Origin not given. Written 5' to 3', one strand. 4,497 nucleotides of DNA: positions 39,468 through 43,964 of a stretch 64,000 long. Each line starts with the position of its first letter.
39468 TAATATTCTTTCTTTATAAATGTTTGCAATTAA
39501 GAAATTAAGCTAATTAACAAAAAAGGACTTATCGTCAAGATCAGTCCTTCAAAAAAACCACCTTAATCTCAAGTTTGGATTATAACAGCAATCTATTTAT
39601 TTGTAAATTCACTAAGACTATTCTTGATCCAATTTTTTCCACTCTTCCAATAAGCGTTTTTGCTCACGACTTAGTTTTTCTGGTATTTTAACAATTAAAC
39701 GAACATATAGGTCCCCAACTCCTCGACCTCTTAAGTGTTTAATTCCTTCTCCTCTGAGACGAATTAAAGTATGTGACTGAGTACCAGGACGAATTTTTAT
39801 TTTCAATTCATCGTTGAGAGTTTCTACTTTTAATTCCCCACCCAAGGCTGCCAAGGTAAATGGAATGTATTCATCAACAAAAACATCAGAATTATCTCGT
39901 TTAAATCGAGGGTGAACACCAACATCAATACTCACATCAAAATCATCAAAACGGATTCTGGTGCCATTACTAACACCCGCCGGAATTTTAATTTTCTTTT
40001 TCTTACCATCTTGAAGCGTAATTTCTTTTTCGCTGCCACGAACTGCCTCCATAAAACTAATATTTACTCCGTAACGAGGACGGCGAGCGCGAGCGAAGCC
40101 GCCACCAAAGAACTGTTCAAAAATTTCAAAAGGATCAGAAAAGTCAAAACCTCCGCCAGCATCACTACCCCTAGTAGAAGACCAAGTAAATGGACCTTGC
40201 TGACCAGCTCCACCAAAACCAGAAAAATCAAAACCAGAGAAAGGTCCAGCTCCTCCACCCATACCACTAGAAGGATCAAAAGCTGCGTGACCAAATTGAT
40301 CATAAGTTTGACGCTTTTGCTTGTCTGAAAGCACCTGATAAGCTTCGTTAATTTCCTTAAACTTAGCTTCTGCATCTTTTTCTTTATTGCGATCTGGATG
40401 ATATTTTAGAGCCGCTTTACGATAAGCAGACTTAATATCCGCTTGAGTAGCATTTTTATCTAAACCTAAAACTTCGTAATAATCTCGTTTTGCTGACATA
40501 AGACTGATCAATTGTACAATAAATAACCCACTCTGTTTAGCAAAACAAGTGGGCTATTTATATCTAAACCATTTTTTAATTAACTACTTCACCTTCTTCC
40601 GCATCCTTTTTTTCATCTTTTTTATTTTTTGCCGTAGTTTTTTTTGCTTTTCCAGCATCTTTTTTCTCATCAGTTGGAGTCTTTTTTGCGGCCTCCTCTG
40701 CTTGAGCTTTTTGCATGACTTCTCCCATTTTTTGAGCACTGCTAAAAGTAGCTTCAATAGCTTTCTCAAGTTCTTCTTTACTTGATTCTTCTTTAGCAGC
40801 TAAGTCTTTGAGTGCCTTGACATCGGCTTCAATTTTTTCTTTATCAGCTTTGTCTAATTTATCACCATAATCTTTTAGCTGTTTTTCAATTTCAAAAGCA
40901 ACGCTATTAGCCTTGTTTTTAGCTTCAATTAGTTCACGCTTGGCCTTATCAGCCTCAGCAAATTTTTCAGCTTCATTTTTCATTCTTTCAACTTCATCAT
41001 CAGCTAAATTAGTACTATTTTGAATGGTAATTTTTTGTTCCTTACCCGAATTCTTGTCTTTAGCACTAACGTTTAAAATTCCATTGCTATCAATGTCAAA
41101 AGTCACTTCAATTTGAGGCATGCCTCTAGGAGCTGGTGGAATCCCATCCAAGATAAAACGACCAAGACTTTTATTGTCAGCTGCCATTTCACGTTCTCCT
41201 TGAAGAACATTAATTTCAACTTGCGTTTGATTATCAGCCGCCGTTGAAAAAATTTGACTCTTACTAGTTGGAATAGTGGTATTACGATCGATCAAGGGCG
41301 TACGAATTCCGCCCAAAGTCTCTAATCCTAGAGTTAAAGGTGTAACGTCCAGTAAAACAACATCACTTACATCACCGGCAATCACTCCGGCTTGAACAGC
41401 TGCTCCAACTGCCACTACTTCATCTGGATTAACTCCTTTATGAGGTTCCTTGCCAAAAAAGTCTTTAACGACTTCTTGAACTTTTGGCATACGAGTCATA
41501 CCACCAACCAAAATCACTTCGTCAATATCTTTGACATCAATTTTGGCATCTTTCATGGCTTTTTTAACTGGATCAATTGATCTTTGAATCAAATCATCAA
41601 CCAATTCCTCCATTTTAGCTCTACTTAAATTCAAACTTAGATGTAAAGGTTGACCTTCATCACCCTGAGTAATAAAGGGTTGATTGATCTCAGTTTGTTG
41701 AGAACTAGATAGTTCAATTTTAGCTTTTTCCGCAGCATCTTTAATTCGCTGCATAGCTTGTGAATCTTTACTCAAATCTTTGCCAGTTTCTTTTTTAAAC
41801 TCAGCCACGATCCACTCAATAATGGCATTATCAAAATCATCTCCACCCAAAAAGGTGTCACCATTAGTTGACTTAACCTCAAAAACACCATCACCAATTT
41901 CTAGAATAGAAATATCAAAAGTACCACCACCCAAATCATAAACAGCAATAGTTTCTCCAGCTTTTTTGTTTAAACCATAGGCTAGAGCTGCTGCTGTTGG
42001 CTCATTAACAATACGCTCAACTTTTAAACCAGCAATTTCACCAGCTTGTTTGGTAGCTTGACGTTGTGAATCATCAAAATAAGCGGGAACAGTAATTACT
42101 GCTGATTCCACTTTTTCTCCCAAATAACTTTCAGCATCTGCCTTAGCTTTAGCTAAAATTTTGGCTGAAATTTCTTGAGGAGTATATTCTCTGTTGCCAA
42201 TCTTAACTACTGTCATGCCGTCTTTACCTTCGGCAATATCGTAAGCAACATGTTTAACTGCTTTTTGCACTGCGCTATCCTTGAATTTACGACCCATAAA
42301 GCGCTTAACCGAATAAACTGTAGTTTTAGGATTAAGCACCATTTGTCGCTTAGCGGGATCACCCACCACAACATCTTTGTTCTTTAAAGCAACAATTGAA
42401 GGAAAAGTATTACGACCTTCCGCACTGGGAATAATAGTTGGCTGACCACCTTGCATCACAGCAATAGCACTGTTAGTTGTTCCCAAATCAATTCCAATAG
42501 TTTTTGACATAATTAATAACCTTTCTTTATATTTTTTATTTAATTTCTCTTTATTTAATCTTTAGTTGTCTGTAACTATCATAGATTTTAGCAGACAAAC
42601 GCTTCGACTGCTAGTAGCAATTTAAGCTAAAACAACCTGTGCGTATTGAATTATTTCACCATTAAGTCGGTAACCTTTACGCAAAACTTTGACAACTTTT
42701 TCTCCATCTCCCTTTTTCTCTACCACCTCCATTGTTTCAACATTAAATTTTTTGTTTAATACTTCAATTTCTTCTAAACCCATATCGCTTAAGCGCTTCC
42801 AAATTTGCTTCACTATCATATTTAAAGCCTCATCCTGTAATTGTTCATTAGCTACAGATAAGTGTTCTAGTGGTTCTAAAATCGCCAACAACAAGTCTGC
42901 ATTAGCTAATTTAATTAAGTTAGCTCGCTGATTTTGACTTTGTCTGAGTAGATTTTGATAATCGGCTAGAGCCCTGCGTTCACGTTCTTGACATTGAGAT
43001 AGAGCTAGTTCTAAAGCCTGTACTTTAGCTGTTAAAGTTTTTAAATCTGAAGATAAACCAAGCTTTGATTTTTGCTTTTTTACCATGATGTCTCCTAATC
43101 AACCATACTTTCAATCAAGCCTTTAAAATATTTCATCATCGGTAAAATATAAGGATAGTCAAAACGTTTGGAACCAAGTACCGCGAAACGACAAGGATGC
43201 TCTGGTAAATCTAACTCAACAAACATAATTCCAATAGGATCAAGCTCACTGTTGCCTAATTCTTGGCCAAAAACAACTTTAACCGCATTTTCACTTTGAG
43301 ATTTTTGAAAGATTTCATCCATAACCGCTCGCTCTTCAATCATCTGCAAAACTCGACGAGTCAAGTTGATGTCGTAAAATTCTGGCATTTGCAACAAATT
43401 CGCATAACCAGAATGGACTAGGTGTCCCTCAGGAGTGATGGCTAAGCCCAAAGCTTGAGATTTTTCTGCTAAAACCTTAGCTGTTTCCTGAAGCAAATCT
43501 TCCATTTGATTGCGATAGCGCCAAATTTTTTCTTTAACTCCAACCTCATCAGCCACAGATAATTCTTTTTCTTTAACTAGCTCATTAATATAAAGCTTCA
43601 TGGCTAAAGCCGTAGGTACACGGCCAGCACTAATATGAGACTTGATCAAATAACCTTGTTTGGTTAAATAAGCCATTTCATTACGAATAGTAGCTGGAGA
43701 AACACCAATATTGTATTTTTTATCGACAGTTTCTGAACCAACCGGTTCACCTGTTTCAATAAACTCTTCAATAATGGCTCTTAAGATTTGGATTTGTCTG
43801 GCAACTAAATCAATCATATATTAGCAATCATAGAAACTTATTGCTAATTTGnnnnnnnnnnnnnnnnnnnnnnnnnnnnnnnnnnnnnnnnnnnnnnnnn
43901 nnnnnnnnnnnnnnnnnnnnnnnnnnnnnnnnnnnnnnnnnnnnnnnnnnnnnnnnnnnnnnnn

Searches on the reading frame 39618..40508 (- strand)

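Call 48: search_protein_families(library=pfam, proteins=[window:39618-40508:-], max_evalue=0.001)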
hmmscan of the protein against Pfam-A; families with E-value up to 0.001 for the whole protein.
window:39618-40508:- (296 aa): 2 families
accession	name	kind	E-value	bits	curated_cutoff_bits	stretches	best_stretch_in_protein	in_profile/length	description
PF01556.23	DnaJ_C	-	5.1e-31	108.2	26.6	1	146-276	3-152/152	DnaJ C terminal domain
PF00226.36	DnaJ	-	9.8e-28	96.5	27.8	1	9-70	1-63/63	DnaJ domain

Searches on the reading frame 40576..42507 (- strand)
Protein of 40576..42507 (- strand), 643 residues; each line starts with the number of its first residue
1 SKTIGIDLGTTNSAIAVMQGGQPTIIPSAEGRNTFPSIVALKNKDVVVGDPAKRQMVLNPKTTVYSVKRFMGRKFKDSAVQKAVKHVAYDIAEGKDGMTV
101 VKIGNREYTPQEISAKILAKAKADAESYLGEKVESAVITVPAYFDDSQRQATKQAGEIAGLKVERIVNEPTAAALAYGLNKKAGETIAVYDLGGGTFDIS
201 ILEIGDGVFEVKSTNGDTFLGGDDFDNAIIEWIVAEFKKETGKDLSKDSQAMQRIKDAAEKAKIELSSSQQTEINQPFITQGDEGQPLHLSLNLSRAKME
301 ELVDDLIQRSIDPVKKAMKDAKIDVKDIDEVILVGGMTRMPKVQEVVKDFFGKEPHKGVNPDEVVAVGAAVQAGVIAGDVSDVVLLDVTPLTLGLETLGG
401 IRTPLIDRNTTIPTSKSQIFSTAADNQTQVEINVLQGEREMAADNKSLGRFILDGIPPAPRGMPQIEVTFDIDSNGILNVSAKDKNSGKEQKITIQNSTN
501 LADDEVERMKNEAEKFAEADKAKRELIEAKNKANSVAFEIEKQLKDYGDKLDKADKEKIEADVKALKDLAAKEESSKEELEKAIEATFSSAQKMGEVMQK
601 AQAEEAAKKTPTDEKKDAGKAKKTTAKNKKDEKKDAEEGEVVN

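Call 48: search_protein_families(library=pfam, proteins=[window:40576-42507:-], max_evalue=0.001)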
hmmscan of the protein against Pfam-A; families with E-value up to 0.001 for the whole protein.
window:40576-42507:- (643 aa): 2 families
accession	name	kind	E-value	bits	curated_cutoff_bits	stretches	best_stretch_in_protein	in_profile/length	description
PF00012.26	HSP70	-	1.5e-253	842.9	20.6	1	4-598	2-597/599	Hsp70 protein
PF06723.19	MreB_Mbl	-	5.6e-18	65.3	27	1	132-370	92-316/327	MreB/Mbl protein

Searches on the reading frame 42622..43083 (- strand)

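Call 48: search_protein_families(library=pfam, proteins=[window:42622-43083:-], max_evalue=0.001)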
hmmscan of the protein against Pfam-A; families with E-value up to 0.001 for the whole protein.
window:42622-43083:- (153 aa): 1 family
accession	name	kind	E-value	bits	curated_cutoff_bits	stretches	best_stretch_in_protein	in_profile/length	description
PF01025.24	GrpE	-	2.9e-19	69.8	25.8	1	11-152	10-163/165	GrpE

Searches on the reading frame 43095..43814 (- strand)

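Call 48: search_protein_families(library=pfam, proteins=[window:43095-43814:-], max_evalue=0.001)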
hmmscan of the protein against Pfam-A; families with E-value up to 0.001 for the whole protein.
window:43095-43814:- (239 aa): 2 families
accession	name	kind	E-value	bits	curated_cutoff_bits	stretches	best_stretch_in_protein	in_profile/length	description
PF01628.27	HrcA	-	2.5e-14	54.2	22.2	1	72-221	74-212/215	HrcA protein C terminal domain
PF08220.18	HTH_DeoR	-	0.00059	20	21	0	37-60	25-48/57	DeoR-like helix-turn-helix domain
